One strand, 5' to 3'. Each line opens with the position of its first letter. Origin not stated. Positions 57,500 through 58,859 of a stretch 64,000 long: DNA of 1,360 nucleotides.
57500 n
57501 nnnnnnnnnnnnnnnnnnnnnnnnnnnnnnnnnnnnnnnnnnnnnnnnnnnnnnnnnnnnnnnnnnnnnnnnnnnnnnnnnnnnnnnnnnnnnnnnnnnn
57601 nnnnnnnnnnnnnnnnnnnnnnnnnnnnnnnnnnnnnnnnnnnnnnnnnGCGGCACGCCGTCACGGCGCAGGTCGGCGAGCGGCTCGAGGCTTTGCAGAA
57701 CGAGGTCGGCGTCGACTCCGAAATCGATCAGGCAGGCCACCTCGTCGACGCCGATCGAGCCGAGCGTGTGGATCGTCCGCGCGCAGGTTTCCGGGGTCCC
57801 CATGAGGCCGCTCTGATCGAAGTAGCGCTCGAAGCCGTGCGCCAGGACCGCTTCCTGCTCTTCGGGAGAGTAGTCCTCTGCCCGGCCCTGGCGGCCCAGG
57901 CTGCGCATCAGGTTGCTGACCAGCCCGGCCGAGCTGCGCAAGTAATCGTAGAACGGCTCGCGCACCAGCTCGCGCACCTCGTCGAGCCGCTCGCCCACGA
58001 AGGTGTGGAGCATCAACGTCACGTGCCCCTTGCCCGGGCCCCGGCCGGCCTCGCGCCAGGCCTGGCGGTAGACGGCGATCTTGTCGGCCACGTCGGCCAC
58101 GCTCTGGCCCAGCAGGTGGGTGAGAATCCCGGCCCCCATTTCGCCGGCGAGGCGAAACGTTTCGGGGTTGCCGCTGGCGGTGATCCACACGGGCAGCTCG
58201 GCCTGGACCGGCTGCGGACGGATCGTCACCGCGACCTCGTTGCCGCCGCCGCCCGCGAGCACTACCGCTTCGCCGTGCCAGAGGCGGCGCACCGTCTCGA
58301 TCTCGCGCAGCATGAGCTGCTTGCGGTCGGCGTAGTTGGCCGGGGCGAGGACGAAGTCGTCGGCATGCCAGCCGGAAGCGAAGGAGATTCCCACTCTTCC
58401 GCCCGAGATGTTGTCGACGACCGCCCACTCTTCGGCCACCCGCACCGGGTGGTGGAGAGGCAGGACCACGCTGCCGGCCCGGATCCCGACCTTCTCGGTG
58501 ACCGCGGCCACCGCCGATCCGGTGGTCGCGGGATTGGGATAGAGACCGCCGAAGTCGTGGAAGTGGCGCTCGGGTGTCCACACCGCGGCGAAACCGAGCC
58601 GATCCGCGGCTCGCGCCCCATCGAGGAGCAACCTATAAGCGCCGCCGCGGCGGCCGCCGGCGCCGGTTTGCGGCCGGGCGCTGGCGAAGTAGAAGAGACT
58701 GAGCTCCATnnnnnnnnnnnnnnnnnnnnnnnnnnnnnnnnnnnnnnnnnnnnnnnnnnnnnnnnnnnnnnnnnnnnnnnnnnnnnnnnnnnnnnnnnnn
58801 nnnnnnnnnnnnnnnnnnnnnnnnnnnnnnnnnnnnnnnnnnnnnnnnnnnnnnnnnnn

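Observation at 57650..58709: Luciferase-like monooxygenase embedded in the A domain of a module that is NOT terminal in gene order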

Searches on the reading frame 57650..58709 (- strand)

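Call 18: find_homologous_proteins(query=window:57650-58709:-)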
Query window:57650-58709:- (353 aa): 6101 proteins with E <= 0.001 among 8000 candidates; the best 120 are listed.
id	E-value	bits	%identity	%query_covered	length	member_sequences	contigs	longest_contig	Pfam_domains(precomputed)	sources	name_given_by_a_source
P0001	5.8e-141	488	63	100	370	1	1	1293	PF00296.27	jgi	jgi:natural product biosynthesis luciferase-like monooxygenase protein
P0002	3.4e-140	485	63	99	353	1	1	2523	PF00296.27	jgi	jgi:natural product biosynthesis luciferase-like monooxygenase protein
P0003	2.0e-139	483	62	99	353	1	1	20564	PF00296.27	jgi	jgi:natural product biosynthesis luciferase-like monooxygenase protein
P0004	3.6e-139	482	63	100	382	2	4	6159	PF00296.27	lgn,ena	-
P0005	7.4e-139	481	62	99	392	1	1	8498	PF00296.27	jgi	jgi:natural product biosynthesis luciferase-like monooxygenase protein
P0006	1.5e-138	480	62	99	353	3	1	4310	PF00296.27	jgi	jgi:natural product biosynthesis luciferase-like monooxygenase protein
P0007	2.2e-138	479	62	99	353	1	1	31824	PF00296.27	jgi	jgi:natural product biosynthesis luciferase-like monooxygenase protein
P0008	3.0e-138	479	64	99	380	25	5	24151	PF00296.27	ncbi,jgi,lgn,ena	-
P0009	1.9e-136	473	62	99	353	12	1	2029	PF00296.27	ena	-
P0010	2.0e-136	473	63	99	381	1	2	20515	PF00296.27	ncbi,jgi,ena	-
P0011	2.6e-136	473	62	99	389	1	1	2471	PF00296.27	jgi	-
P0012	3.2e-136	472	62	99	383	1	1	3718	PF00296.27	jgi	jgi:natural product biosynthesis luciferase-like monooxygenase protein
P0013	3.2e-136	472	62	99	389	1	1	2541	PF00296.27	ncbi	-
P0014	4.4e-136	472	62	99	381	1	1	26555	PF00296.27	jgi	jgi:natural product biosynthesis luciferase-like monooxygenase protein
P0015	5.7e-136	471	62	99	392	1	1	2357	PF00296.27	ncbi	-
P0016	6.9e-136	471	62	99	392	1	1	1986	PF00296.27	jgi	-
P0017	9.7e-136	471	62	99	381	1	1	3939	PF00296.27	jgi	jgi:natural product biosynthesis luciferase-like monooxygenase protein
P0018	1.0e-135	471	64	95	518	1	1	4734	PF00296.27,PF01613.25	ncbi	-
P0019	1.2e-135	470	63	99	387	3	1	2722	PF00296.27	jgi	jgi:natural product biosynthesis luciferase-like monooxygenase protein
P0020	1.5e-135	470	62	99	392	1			PF00296.27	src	-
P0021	1.8e-135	470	62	99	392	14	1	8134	PF00296.27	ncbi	-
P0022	3.6e-135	469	62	99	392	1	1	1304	PF00296.27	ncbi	-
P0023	3.6e-135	469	62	99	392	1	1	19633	PF00296.27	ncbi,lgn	-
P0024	3.6e-135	469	62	99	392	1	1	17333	PF00296.27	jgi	-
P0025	6.6e-135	468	62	99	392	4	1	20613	PF00296.27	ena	-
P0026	7.3e-135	468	62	99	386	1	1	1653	PF00296.27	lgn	-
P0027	1.0e-134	467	62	99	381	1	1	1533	PF00296.27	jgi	jgi:natural product biosynthesis luciferase-like monooxygenase protein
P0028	1.2e-134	467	62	99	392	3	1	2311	PF00296.27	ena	-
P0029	1.2e-134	467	62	99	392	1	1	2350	PF00296.27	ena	-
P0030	1.4e-134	467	62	99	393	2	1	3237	PF00296.27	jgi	jgi:natural product biosynthesis luciferase-like monooxygenase protein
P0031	3.8e-134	465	61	99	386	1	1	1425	PF00296.27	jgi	jgi:natural product biosynthesis luciferase-like monooxygenase protein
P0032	4.4e-134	465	61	99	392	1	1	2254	PF00296.27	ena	-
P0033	4.8e-134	465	60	97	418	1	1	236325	PF00296.27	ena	-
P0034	7.0e-134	465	62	99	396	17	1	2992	PF00296.27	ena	-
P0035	7.5e-134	464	62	99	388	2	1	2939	PF00296.27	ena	-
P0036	8.4e-134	464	62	99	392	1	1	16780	PF00296.27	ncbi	-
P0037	9.0e-134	464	61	99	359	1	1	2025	PF00296.27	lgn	-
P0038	1.1e-133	464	60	99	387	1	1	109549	PF00296.27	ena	-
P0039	1.7e-133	463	61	99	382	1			PF00296.27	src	-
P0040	2.5e-133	463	61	100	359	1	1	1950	PF00296.27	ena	-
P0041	3.2e-133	462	62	99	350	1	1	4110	PF00296.27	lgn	-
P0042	1.1e-132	461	62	99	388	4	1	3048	PF00296.27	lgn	-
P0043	1.3e-132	460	62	99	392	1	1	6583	PF00296.27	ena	-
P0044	1.5e-132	460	61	99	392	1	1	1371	PF00296.27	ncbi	-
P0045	2.4e-132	460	61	99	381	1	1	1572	PF00296.27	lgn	-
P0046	4.0e-132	459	60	100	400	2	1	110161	PF00296.27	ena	-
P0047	4.1e-132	459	59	99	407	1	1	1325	PF00296.27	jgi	jgi:natural product biosynthesis luciferase-like monooxygenase protein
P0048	7.0e-132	458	62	99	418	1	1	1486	PF00296.27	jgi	jgi:natural product biosynthesis luciferase-like monooxygenase protein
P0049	8.0e-132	458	61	100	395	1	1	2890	PF00296.27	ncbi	-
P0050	9.3e-132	458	61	99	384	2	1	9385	PF00296.27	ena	-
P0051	9.8e-132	458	61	99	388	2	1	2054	PF00296.27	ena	-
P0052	2.8e-131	456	61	99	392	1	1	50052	PF00296.27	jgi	jgi:natural product biosynthesis luciferase-like monooxygenase protein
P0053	2.9e-131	456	61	99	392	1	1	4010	PF00296.27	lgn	-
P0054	7.7e-131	455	60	99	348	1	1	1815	PF00296.27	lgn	-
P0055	2.6e-130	453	58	99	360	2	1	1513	PF00296.27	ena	-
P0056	2.9e-130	453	61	99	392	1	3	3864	PF00296.27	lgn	-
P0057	3.1e-130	453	60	99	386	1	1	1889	PF00296.27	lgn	-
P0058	3.5e-130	452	60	99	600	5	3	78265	PF00296.27,PF00501.35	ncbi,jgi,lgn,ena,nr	ncbi:MAG TPA: MupA/Atu3671 family FMN-dependent luciferase-like monooxygenase [Thermoanaerobaculia b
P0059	4.3e-130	452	60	99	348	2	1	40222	PF00296.27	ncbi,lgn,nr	ncbi:MAG TPA: LLM class flavin-dependent oxidoreductase [Ktedonobacteraceae bacterium]|nr:LLM class 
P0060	5.5e-130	452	61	99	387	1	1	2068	PF00296.27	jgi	jgi:natural product biosynthesis luciferase-like monooxygenase protein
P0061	6.2e-130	452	59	97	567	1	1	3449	PF00668.26,PF00296.27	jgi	jgi:natural product biosynthesis luciferase-like monooxygenase protein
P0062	1.2e-129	451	58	100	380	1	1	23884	PF00296.27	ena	-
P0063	1.6e-129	450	59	99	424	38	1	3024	PF00296.27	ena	-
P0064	3.3e-129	449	59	98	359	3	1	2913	PF00296.27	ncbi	-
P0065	3.8e-129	449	60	99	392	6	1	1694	PF00296.27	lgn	-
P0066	4.0e-129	449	61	98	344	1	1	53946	PF00296.27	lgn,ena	-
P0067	4.9e-129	449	59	99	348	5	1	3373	PF00296.27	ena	-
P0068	9.2e-129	448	59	99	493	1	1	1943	PF00296.27,PF00550.32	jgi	jgi:natural product biosynthesis luciferase-like monooxygenase protein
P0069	2.0e-128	447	57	99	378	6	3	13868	PF00296.27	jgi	jgi:natural product biosynthesis luciferase-like monooxygenase protein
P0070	3.2e-128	446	58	99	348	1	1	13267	PF00296.27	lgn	-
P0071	3.3e-128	446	65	89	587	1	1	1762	PF00296.27,PF00501.35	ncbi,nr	ncbi:MAG TPA: MupA/Atu3671 family FMN-dependent luciferase-like monooxygenase, partial [Thermoanaero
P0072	5.9e-128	445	58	97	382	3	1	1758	PF00296.27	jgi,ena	-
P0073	1.1e-127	444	58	99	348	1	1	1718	PF00296.27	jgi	jgi:natural product biosynthesis luciferase-like monooxygenase protein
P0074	1.5e-127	444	61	90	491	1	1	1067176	PF00296.27,PF00501.35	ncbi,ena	-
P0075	1.5e-127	444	60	99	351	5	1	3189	PF00296.27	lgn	-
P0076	1.6e-127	444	59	99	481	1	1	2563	PF00296.27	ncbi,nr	ncbi:MAG TPA: LLM class flavin-dependent oxidoreductase, partial [Thermoanaerobaculia bacterium]|nr:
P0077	2.3e-127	443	58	100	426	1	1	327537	PF00296.27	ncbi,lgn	ncbi:MAG: LLM class flavin-dependent oxidoreductase [Acidobacteriota bacterium]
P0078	3.6e-127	443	61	99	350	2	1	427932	PF00296.27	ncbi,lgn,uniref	ncbi:LLM class flavin-dependent oxidoreductase [Streptomyces sp. NPDC093982]|uniref:LLM class flavin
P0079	3.8e-127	442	58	99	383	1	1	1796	PF00296.27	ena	-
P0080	6.3e-127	442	60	99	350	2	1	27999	PF00296.27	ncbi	ncbi:MupA/Atu3671 family FMN-dependent luciferase-like monooxygenase [Streptomyces sp. NPDC005125]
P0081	8.5e-127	441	58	99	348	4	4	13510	PF00296.27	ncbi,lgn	-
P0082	9.1e-127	441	58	99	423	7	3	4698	PF00296.27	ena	-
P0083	1.2e-126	441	59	98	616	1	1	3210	PF00296.27,PF00501.35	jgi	jgi:natural product biosynthesis luciferase-like monooxygenase protein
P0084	1.6e-126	440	60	99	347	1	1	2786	PF00296.27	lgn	-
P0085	2.7e-126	440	59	99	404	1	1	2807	PF00296.27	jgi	jgi:natural product biosynthesis luciferase-like monooxygenase protein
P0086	5.0e-126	439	59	99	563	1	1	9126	PF00296.27,PF00501.35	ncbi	-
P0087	5.3e-126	439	62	99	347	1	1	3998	PF00296.27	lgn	-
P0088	5.5e-126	439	58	99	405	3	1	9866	PF00296.27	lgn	-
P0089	6.1e-126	438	55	99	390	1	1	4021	PF00296.27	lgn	-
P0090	6.5e-126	438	60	99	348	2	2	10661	PF00296.27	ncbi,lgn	-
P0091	7.8e-126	438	57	99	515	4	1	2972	PF00668.26,PF00296.27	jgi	jgi:natural product biosynthesis luciferase-like monooxygenase protein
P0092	9.4e-126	438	61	98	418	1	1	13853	PF00296.27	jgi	jgi:natural product biosynthesis luciferase-like monooxygenase protein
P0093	9.5e-126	438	60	99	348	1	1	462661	PF00296.27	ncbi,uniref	ncbi:MupA/Atu3671 family FMN-dependent luciferase-like monooxygenase [Phytohabitans kaempferiae]|uni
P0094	1.5e-125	437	61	99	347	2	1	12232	PF00296.27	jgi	jgi:natural product biosynthesis luciferase-like monooxygenase protein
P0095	1.6e-125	437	59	99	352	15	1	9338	PF00296.27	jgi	-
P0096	2.0e-125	437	60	99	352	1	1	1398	PF00296.27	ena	-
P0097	2.2e-125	437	57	100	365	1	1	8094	PF00296.27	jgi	jgi:natural product biosynthesis luciferase-like monooxygenase protein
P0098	2.4e-125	437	61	99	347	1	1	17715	PF00296.27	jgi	jgi:natural product biosynthesis luciferase-like monooxygenase protein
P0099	2.6e-125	436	58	99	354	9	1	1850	PF00296.27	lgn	-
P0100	6.5e-125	435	59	97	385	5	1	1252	PF00296.27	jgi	-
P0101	6.7e-125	435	57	99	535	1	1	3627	PF00296.27,PF00501.35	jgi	jgi:natural product biosynthesis luciferase-like monooxygenase protein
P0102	8.0e-125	435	60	99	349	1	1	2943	PF00296.27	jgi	jgi:natural product biosynthesis luciferase-like monooxygenase protein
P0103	1.1e-124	434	56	100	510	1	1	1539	PF00296.27,PF00501.35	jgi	jgi:natural product biosynthesis luciferase-like monooxygenase protein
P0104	1.5e-124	434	62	99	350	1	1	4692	PF00296.27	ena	-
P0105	2.1e-124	433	57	99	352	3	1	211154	PF00296.27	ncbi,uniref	ncbi:MupA/Atu3671 family FMN-dependent luciferase-like monooxygenase [Amycolatopsis minnesotensis]|u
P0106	3.0e-124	433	58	99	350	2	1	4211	PF00296.27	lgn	-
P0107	3.5e-124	433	60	99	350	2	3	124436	PF00296.27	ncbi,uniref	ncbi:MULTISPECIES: MupA/Atu3671 family FMN-dependent luciferase-like monooxygenase [unclassified Str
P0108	3.8e-124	433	58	99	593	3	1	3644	PF00296.27,PF00501.35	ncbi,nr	ncbi:MAG TPA: MupA/Atu3671 family FMN-dependent luciferase-like monooxygenase, partial [Thermoanaero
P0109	5.8e-124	432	61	99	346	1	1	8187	PF00296.27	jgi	jgi:natural product biosynthesis luciferase-like monooxygenase protein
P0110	6.5e-124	432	58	98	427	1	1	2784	PF00296.27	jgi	-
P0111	7.0e-124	432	60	98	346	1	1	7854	PF00296.27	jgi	jgi:natural product biosynthesis luciferase-like monooxygenase protein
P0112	8.0e-124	432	58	99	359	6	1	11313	PF00296.27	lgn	-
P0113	9.3e-124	431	60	99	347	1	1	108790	PF00296.27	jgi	jgi:natural product biosynthesis luciferase-like monooxygenase protein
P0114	1.0e-123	431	61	99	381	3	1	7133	PF00296.27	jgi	jgi:natural product biosynthesis luciferase-like monooxygenase protein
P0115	1.1e-123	431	58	99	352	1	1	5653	PF00296.27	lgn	-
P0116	1.2e-123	431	60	99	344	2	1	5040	PF00296.27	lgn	-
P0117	1.3e-123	431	58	99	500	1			PF00296.27,PF00501.35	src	-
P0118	1.3e-123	431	57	99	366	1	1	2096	PF00296.27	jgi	jgi:natural product biosynthesis luciferase-like monooxygenase protein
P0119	1.4e-123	431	56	99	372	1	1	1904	PF00296.27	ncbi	-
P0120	1.6e-123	430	57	99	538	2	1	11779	PF00296.27,PF00501.35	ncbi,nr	ncbi:MAG TPA: MupA/Atu3671 family FMN-dependent luciferase-like monooxygenase, partial [Thermoanaero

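Call 60: search_protein_families(library=ncbifam, proteins=[window:57650-58709:-], max_evalue=0.001)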
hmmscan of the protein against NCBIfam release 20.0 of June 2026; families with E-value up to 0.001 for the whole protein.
window:57650-58709:- (353 aa): 30 families (the best 25 are shown)
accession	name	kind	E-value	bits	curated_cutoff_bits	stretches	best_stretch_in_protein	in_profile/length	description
TIGR04020.1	seco_metab_LLM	subfamily_domain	4.1e-152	506.2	244.45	1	3-348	1-341/341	MupA/Atu3671 family FMN-dependent luciferase-like monooxygenase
TIGR03619.1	F420_Rv2161c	subfamily_domain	1.1e-32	113.6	166.9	1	32-240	4-224/247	TIGR03619 family F420-dependent LLM class oxidoreductase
TIGR03858.1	LLM_2I7G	subfamily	7.5e-25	87.6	462.25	1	13-249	13-248/337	Atu2307/SP_0267 family LLM class monooxygenase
TIGR04027.1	LLM_KPN_01858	hypoth_equivalog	3.7e-24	85.3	412.9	1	24-196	18-182/326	putative FMN-dependent luciferase-like monooxygenase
TIGR03857.1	F420_MSMEG_2249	hypoth_equivalog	1.3e-22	80.5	218.4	1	22-250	10-228/329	TIGR03857 family LLM class F420-dependent oxidoreductase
TIGR03571.1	lucif_BA3436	subfamily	9.8e-22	77.6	303.9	1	32-225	37-232/304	TIGR03571 family LLM class oxidoreductase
TIGR03558.1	oxido_grp_1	subfamily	5.8e-19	68.5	166.95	1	18-345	12-323/325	MsnO8 family LLM class oxidoreductase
TIGR04036.1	LLM_CE1758_fam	subfamily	1.9e-16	59.8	479.1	1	23-255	25-257/355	CE1758 family FMN-dependent luciferase-like monooxygenase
TIGR04021.1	LLM_DMSO2_sfnG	equivalog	2.9e-16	59.8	382.95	1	32-325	34-324/350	dimethylsulfone monooxygenase SfnG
TIGR03560.1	F420_Rv1855c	subfamily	1.1e-15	58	231.4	1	25-226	12-220/227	TIGR03560 family F420-dependent LLM class oxidoreductase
NF052254.1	luciferase_Alph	exception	4.3e-15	55.8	600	1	32-329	28-327/354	luciferase subunit alpha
TIGR04465.1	ArgArg_F420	equivalog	2.1e-13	50.1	470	1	28-241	62-275/364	F420-dependent hydroxymycolic acid dehydrogenase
TIGR03841.1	F420_Rv3093c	subfamily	8.2e-13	48.4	213.65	1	30-327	14-295/298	LLM class F420-dependent oxidoreductase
TIGR03621.1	F420_MSMEG_2516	subfamily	3.2e-12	46.2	213.15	1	26-191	14-169/295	TIGR03621 family F420-dependent LLM class oxidoreductase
NF002619.0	PRK02271.1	equivalog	3.5e-12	46.3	276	1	32-326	20-305/329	5,10-methylenetetrahydromethanopterin reductase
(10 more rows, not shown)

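Call 61: search_solved_structures(query=window:57650-58709:-, max_evalue=0.001, show_alignments=1)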
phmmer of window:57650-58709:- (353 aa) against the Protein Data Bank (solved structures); distinct sequences matched with E-value up to 0.001: 23.
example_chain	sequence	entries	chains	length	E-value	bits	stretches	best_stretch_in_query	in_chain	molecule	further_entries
6ket_A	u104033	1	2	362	1.9e-116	392.4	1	4-348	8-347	PuwE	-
7bip_A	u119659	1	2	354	6.2e-26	94.6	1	24-313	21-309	Luciferase-like monooxygenase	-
2i7g_A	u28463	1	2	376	3.7e-23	85.5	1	1-248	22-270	Monooxygenase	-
8cbb_A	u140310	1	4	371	2.2e-22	83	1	33-342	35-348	Alkanal monooxygenase alpha chain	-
8k74_A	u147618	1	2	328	5.6e-17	65.2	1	23-195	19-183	Alkanal monooxygenase alpha chain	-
1brl_A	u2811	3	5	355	5.3e-14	55.4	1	28-338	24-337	BACTERIAL LUCIFERASE | Alkanal monooxygenase alpha chain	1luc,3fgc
9fp4_A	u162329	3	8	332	5.8e-10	42.1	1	28-228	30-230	F420-dependent hydroxymycolic acid dehydrogenase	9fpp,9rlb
1rhc_A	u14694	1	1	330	4.9e-09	39.1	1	29-245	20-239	F420-dependent alcohol dehydrogenase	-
1brl_B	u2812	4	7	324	3.1e-07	33.2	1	27-112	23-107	BACTERIAL LUCIFERASE | BETA2 LUCIFERASE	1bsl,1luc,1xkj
3rao_A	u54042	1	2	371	3.1e-07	33.1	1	31-182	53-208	Putative Luciferase-like Monooxygenase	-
3fgc_B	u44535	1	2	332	3.2e-07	33.1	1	27-112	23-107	Alkanal monooxygenase beta chain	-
8qq8_A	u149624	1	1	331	6.4e-07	32.1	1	63-247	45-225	5,10-methylenetetrahydromethanopterin reductase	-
8qpl_A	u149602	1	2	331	6.4e-07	32.1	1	63-247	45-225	5,10-methylenetetrahydromethanopterin reductase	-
8qpm_A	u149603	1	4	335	6.6e-07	32.1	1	63-247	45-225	5,10-methylenetetrahydromethanopterin reductase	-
6fri_A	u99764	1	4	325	1e-06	31.5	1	36-109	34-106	Alkanal monooxygenase beta chain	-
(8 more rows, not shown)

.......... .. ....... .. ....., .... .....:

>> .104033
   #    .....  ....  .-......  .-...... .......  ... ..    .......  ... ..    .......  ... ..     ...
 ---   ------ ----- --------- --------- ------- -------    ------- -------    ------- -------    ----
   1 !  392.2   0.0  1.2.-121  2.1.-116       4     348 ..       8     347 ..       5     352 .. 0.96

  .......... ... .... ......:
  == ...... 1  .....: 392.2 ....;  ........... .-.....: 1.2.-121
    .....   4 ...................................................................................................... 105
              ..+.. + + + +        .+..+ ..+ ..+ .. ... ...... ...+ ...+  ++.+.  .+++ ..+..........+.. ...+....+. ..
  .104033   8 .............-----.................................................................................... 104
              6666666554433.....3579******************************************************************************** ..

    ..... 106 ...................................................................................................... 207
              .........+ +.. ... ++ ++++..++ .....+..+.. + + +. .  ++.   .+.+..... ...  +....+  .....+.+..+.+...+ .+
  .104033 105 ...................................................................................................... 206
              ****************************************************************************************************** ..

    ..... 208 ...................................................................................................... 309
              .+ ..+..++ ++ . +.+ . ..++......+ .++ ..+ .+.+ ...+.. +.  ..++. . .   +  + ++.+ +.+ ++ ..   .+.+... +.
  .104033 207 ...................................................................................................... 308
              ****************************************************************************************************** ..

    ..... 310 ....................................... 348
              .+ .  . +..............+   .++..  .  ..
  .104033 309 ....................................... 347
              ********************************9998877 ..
